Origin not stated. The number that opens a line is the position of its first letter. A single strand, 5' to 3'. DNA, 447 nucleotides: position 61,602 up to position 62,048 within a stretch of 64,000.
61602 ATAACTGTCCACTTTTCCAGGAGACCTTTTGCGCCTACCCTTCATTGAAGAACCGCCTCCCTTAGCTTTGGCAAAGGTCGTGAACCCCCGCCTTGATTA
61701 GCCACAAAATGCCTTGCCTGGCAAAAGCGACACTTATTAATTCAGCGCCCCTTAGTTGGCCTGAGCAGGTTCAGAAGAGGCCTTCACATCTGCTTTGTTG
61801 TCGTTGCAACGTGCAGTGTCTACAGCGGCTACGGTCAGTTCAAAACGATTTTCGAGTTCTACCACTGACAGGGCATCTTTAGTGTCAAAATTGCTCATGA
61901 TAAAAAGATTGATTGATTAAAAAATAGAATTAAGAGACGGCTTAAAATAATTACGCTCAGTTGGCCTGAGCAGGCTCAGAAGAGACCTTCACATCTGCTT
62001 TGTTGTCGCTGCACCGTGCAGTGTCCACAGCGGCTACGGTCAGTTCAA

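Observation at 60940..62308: Tandem array of four intact and one truncated 46-48-aa genes absent from the ORF track: conserved 31-aa N-region, variable polar C-terminus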

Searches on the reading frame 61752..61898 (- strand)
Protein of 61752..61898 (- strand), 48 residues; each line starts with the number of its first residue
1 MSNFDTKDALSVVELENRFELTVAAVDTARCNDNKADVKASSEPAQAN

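Call 7: search_protein_families(library=ncbifam, proteins=[window:61752-61898:-], max_evalue=1)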
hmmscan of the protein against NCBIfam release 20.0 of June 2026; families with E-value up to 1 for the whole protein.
window:61752-61898:- (48 aa): 2 families
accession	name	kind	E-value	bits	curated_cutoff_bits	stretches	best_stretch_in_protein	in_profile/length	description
NF041155.2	encap_f1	equivalog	0.0068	15.8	100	1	5-46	65-106/261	family 1 encapsulin nanocompartment shell protein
NF008377.0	PRK11172.1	equivalog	0.12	11.6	327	1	4-39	11-46/267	2,5-didehydrogluconate reductase DkgB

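Call 11: find_homologous_proteins(query=window:61755-61898:-, max_evalue=10)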
Query seq(48 aa) (48 aa): 2 proteins with E <= 10 among 2 candidates.
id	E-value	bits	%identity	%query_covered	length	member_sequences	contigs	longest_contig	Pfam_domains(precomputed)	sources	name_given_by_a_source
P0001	4.0e-21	89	96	100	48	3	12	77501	-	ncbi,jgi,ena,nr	ncbi:MAG: hypothetical protein SH848_03895 [Saprospiraceae bacterium]|nr:hypothetical protein [Sapro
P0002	2.4e-16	75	85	100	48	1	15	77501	-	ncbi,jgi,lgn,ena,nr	ncbi:MAG: hypothetical protein SH848_03900 [Saprospiraceae bacterium]|nr:hypothetical protein [Sapro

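Call 16: find_encoding_contigs(protein=P0002, flank=10000, max_places=8)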
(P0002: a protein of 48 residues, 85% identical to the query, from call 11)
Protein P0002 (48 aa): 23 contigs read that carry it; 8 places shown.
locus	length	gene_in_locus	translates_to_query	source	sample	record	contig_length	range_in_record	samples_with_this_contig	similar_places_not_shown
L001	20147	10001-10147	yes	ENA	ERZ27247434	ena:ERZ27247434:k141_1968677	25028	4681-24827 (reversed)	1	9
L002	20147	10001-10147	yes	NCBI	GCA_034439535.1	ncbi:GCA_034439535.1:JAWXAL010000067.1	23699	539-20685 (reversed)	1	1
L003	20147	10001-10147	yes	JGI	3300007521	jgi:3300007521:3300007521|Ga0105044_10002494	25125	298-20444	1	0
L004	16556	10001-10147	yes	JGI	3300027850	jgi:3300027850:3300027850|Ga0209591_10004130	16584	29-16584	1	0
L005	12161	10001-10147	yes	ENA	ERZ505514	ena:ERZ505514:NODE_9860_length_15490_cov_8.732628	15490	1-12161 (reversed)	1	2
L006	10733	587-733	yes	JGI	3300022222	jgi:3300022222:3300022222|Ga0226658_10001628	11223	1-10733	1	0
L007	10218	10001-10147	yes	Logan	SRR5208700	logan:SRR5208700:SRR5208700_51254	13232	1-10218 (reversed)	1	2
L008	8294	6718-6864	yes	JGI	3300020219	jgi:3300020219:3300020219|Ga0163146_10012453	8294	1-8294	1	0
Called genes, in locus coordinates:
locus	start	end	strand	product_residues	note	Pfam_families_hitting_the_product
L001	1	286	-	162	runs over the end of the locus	?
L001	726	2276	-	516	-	-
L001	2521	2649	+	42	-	-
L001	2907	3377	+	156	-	-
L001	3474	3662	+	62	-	-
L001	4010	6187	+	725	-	PF13620:CarboxypepD_reg, PF13715:CarbopepD_reg_2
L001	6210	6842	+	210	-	-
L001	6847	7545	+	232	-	-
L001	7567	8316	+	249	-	PF00106:adh_short, PF01370:Epimerase (weak), PF08659:KR, PF13561:adh_short_C2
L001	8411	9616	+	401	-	PF00109:ketoacyl-synt, PF00108:Thiolase_N (faint), PF02801:Ketoacyl-synt_C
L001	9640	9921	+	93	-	-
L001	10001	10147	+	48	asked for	-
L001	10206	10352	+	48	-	-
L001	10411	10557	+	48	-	-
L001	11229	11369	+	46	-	-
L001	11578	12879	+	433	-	PF02163:Peptidase_M50 (faint)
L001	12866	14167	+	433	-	PF00491:Arginase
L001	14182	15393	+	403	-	-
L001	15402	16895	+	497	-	PF00501:AMP-binding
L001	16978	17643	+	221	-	PF22624:AASDHPPT_N (weak)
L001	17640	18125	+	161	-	PF22817:ApeP-like, PF07977:FabA, PF22818:ApeI-like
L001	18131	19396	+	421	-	PF00109:ketoacyl-synt, PF02801:Ketoacyl-synt_C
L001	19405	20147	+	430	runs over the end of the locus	-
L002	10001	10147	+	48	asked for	-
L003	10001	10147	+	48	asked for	-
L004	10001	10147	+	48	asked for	-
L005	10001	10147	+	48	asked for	-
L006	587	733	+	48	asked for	-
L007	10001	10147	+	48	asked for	-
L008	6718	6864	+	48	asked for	-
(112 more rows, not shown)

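Call 22: search_protein_representatives(alignment_id=A3)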
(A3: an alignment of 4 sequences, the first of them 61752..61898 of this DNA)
Query: 4 sequences, 48 profile positions. Proteins with E-value up to 0.001 (for the whole library): 25; up to 1e-10: 3; up to 1e-30: 0. The best 25 are listed.
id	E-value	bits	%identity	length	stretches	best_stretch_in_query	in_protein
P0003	1.6e-21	91.7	-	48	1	1-46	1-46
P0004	1.8e-11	59.6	-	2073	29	7-33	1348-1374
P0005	3.8e-11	58.5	-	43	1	5-35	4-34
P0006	6.7e-10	54.5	-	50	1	4-41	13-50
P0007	7.7e-10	54.3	-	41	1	1-37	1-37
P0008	1.1e-09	53.9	-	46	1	8-36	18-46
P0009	1.7e-08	50.0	-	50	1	7-39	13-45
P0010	3.0e-08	49.3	-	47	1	8-40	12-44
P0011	6.2e-08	48.2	-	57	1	5-44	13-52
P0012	6.2e-08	48.2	-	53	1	5-35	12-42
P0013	2.4e-07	46.3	-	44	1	5-39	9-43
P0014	1.5e-06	43.8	-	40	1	1-38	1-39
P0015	2.3e-06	43.2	-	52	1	5-36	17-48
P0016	2.9e-06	42.9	-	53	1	8-44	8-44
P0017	3.9e-06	42.5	-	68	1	9-38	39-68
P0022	2.6e-05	39.9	-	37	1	5-32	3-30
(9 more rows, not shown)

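Call 28: find_related_loci(query=A4, collection=genome_contigs, flank=10000)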
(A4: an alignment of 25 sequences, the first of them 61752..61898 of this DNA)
Query A4 (48 aa) in genome_contigs; peptide patterns used: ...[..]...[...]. (x = any residue, [..] = any of these).
32 stretches matched a pattern; 12 encode a relative of the query (tblastn E <= 1e-3); 12 distinct loci.
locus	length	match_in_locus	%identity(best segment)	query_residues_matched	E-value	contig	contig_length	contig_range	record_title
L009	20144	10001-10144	79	1-48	4e-21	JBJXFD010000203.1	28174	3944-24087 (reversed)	MAG: Saprospiraceae bacterium isolate F1F2.bin.554 k127_9368515, whole genome shotgun sequence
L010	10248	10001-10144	73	1-48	1e-18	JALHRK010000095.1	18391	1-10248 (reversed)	MAG: Saprospiraceae bacterium isolate maxbin.128_sub c_000000012213, whole genome shotgun sequence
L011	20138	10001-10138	59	1-46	1e-14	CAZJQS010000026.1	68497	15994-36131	MAG TPA_asm: uncultured Saprospiraceae bacterium isolate SRP141376_co3_64 genome assembly, contig: NODE_907_length_68497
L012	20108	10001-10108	72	3-38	6e-13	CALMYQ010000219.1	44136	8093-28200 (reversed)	MAG TPA_asm: uncultured Lewinella sp. isolate SRR2107183_bin.65_CONCOCT_v1.1_MAG genome assembly, contig: ERZ794926.474,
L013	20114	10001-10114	68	1-38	7e-13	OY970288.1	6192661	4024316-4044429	MAG: uncultured Cytophagales bacterium isolate MFD03250.bin.c.1 genome assembly, chromosome: 1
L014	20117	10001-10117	56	3-41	3e-12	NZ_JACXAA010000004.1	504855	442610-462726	Spirosoma validum strain BT704 NODE_4_length_504855_cov_16.504969, whole genome shotgun sequence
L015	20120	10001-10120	55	1-40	3e-10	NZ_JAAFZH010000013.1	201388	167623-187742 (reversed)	Spirosoma terrae strain KCTC 52035 13, whole genome shotgun sequence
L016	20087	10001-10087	66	8-36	1e-9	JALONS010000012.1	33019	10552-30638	MAG: Arcicella sp. isolate Prado083 scaffold_1359, whole genome shotgun sequence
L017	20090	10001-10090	60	8-37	7e-8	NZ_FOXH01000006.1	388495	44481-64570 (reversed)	Pseudarcicella hirudinis strain E92,LMG 26720,CCM 7988, whole genome shotgun sequence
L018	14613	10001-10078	69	8-33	1e-7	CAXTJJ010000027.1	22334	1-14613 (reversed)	MAG TPA_asm: uncultured Spirosoma sp. isolate public_SRR11456918_metawrap_bin.1 genome assembly, contig: public_SRR11456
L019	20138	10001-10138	41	1-46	1e-7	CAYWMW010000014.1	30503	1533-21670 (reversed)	MAG TPA_asm: uncultured Lewinella sp. isolate SRP268394_co1_146 genome assembly, contig: NODE_2511_length_30503_cov_20.7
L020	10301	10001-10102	53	1-34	2e-6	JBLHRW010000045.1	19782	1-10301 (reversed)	MAG: Neolewinella sp. isolate 3300055292_28 Ga0535668_0002576, whole genome shotgun sequence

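Call 36: search_protein_families(library=pfam, proteins=[L001:4010-6187:+, L001:6210-6842:+, L001:6847-7545:+, L001:15402-16895:+, L001:726-2276:-, L001:2907-3377:+], max_evalue=1)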
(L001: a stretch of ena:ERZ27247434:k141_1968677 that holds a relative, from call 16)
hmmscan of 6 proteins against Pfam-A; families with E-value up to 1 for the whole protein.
L001:4010-6187:+ (725 aa): 3 families
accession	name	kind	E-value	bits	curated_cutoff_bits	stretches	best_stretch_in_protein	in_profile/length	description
PF13715.12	CarbopepD_reg_2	-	2.2e-15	56.9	32.2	1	25-112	1-88/88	CarboxypepD_reg-like domain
PF13620.12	CarboxypepD_reg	-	3.5e-09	37.3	32.3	1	24-95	1-79/82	Carboxypeptidase regulatory-like domain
PF07715.20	Plug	-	0.033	15.1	23.9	1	139-219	21-101/107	TonB-dependent Receptor Plug Domain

L001:6210-6842:+ (210 aa): 3 families
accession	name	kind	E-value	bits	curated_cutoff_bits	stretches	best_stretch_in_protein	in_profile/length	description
PF13428.12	TPR_14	-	0.038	15.1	23.5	0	136-156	23-43/44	Tetratricopeptide repeat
PF13431.12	TPR_17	-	0.29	12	24.4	0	142-156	7-21/34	Tetratricopeptide repeat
PF14559.12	TPR_19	-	0.34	11.7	25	0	136-159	13-36/68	Tetratricopeptide repeat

L001:6847-7545:+ (232 aa): 3 families
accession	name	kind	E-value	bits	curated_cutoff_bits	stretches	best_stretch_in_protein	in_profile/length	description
PF16811.11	TAtT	-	0.046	13.5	26.5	1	88-207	75-198/263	TRAP transporter T-component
PF13414.12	TPR_11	-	0.056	13.6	26.8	1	165-180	21-36/42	TPR repeat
PF13431.12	TPR_17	-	0.11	13.2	24.4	0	162-180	3-21/34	Tetratricopeptide repeat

L001:15402-16895:+ (497 aa): 1 family
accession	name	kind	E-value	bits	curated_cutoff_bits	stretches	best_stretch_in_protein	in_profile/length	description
PF00501.34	AMP-binding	-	1.5e-45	156.1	29.9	1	32-376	10-384/384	AMP-binding enzyme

L001:726-2276:- (516 aa): 1 family
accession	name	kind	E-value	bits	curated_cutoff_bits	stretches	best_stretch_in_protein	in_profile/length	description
PF14675.12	FANCI_S1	-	0.018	15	26.1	1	363-437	120-183/221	FANCI solenoid 1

L001:2907-3377:+ (156 aa): 0 families

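Call 41: find_related_loci(query=A4, collection=metagenome_contigs, flank=10000)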
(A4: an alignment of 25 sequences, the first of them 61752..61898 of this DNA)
Query A4 (48 aa) in metagenome_contigs; peptide patterns used: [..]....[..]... (x = any residue, [..] = any of these).
600 stretches matched a pattern (row limit reached: there are more); 8 encode a relative of the query (tblastn E <= 1e-3); 8 distinct loci.
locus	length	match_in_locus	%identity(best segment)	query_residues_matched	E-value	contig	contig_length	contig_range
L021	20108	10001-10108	72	3-38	3e-13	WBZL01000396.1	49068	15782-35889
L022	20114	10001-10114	61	8-45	9e-13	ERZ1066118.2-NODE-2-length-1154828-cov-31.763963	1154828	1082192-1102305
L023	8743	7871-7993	49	1-41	9e-10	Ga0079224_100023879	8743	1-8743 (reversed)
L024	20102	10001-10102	53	3-36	2e-9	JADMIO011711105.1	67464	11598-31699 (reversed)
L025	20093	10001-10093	58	4-34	4e-9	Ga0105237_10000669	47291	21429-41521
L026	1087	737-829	58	4-34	2e-8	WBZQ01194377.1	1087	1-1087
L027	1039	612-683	71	8-31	4e-8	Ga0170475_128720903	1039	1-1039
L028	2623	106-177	58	9-34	4e-6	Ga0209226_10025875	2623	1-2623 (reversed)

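Call 47: search_protein_families(library=pfam, proteins=[L025:10387-11775:+, L025:11780-12706:+, L025:4149-5444:+, L025:5401-7635:+, L025:7641-8153:+, L025:8196-8846:-, L025:439-2211:+, L025:2287-2781:+, L025:3677-4060:+], max_evalue=0.01)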
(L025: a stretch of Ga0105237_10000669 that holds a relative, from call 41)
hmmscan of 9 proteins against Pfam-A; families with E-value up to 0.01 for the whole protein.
L025:10387-11775:+ (462 aa): 2 families
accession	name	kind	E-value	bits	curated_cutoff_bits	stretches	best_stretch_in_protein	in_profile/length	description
PF04055.27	Radical_SAM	-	1.4e-08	35.5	29.5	1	97-238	1-135/166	Radical SAM superfamily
PF13186.11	SPASM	-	0.00051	20.7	21.5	1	341-405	5-66/67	Iron-sulfur cluster-binding domain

L025:11780-12706:+ (308 aa): 0 families

L025:4149-5444:+ (431 aa): 2 families
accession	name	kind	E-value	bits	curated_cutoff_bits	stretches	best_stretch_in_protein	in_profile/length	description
PF04055.27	Radical_SAM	-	8.4e-16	59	29.5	1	95-265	1-164/166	Radical SAM superfamily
PF13353.11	Fer4_12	-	1.6e-07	32.1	22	1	100-228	14-131/137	4Fe-4S single cluster domain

L025:5401-7635:+ (744 aa): 11 families
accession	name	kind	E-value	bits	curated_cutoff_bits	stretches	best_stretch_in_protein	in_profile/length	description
PF03412.21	Peptidase_C39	-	2.3e-29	102.3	22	1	18-142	4-122/133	Peptidase C39 family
PF00664.28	ABC_membrane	-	1.6e-28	100.6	28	1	192-457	6-274/274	ABC transporter transmembrane region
PF00005.33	ABC_tran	-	1.6e-28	100.5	25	1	520-669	1-137/137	ABC transporter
PF02463.25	SMC_N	-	3.5e-07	30.3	40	1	622-711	135-211/220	RecF/RecN/SMC N terminal domain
PF13401.12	AAA_22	-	1.2e-05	26.1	27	1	531-562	6-38/130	AAA domain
PF09818.15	ABC_ATPase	-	0.00023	20.7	23.2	0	525-550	75-99/283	P-loop domain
PF13604.12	AAA_30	-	0.0019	18.4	27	1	530-618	18-107/191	AAA domain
PF13555.12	AAA_29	-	0.0037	17.4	27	1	528-547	20-39/61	P-loop containing region of AAA domain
PF13304.12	AAA_21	-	0.0038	17.8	27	1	532-552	1-21/304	AAA domain, putative AbiEii toxin, Type IV TA system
PF13173.12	AAA_14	-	0.0076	16.7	27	0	531-555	3-27/129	AAA domain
PF13481.12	AAA_25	-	0.0096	16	27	0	522-547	25-50/195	AAA domain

L025:7641-8153:+ (170 aa): 0 families

L025:8196-8846:- (216 aa): 2 families
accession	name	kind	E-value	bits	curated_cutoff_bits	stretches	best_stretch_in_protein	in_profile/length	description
PF00072.30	Response_reg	-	6.5e-24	84.7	30.2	1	9-120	2-111/111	Response regulator receiver domain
PF00196.25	GerE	-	4.4e-07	29.9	23.5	1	154-201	2-49/57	Bacterial regulatory proteins, luxR family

L025:439-2211:+ (590 aa): 2 families
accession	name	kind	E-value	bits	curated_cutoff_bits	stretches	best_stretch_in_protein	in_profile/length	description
PF07980.17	SusD_RagB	-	9.7e-56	190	23.1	1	298-590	1-297/297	SusD family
PF14322.12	SusD-like_3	-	2.8e-16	60.8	27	1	107-230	75-191/191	Starch-binding associating with outer membrane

L025:2287-2781:+ (164 aa): 4 families
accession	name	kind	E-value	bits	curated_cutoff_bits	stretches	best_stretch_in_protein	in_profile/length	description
PF13577.12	SnoaL_4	-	6.5e-14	52.5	24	1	20-139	6-125/126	SnoaL-like domain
PF12680.13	SnoaL_2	-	4.8e-05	24.3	27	1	28-110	2-77/102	SnoaL-like domain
PF13474.12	SnoaL_3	-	0.00054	20.7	22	1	23-138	1-113/121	SnoaL-like domain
PF14534.12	DUF4440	-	0.0024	18.7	25.2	1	25-136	3-107/107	Domain of unknown function (DUF4440)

L025:3677-4060:+ (127 aa): 0 families
